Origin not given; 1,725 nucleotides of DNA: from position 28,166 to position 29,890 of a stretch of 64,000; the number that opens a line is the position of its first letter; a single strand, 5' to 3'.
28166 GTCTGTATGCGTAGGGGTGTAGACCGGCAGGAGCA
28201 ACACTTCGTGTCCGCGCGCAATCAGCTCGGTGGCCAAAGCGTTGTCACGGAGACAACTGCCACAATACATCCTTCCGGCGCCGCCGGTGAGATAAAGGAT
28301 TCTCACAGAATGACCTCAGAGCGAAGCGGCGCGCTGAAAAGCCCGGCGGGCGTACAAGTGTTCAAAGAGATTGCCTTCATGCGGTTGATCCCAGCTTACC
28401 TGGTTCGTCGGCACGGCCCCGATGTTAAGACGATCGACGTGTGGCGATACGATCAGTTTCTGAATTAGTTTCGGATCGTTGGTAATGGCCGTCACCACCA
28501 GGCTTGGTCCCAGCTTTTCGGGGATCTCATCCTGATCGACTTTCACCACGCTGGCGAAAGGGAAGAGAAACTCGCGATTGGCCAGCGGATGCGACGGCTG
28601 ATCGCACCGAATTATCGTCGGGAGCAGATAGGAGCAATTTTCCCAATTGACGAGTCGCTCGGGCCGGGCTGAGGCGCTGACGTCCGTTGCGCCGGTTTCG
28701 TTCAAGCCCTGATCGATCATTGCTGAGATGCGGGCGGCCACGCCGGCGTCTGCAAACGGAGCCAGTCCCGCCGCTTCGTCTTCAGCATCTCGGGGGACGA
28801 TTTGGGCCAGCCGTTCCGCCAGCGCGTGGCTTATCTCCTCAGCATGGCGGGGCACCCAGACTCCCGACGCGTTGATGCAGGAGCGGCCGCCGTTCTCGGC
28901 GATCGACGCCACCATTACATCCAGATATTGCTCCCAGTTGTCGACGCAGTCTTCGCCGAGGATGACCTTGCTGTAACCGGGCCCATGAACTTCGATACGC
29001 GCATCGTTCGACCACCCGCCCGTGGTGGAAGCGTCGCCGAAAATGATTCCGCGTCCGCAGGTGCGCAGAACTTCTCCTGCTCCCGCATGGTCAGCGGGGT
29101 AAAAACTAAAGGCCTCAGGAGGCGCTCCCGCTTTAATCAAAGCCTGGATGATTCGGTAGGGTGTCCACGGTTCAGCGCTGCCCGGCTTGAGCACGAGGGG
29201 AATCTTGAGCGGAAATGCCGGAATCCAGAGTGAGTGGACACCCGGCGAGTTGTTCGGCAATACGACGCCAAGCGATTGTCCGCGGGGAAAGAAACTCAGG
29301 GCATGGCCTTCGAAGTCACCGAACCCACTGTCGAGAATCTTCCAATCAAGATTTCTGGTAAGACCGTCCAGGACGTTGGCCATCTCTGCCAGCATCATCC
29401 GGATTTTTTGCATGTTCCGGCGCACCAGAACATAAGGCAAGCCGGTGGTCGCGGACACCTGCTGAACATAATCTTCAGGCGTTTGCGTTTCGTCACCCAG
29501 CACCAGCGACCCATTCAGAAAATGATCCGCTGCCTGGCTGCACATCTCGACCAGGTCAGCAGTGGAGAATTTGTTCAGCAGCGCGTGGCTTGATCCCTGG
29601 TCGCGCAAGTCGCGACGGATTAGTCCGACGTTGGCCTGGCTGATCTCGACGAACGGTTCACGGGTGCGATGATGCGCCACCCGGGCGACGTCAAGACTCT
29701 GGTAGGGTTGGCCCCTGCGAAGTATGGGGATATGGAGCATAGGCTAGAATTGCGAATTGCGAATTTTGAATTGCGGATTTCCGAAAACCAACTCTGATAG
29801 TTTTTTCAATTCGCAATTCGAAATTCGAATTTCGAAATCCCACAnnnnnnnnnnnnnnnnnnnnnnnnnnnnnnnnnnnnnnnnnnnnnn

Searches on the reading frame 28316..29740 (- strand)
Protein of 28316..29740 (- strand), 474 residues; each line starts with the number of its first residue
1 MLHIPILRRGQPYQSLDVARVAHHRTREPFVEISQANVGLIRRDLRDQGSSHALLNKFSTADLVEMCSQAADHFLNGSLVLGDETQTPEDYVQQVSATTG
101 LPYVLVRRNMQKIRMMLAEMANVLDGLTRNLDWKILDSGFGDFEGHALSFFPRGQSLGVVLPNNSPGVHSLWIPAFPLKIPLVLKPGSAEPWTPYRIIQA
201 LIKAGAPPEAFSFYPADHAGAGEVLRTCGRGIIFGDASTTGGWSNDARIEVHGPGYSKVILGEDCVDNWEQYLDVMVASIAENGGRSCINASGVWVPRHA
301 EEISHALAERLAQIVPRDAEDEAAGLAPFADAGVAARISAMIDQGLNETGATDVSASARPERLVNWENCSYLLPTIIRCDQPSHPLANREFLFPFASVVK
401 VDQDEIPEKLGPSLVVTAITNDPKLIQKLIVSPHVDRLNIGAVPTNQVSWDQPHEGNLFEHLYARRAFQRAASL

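Call 62: search_protein_families(library=pfam, proteins=[window:28316-29740:-], max_evalue=0.00001)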
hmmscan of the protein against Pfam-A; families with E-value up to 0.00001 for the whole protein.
window:28316-29740:- (474 aa): 1 family
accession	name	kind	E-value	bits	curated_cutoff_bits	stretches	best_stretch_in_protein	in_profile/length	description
PF00171.27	Aldedh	-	1.7e-15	57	23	1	152-405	126-383/461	Aldehyde dehydrogenase family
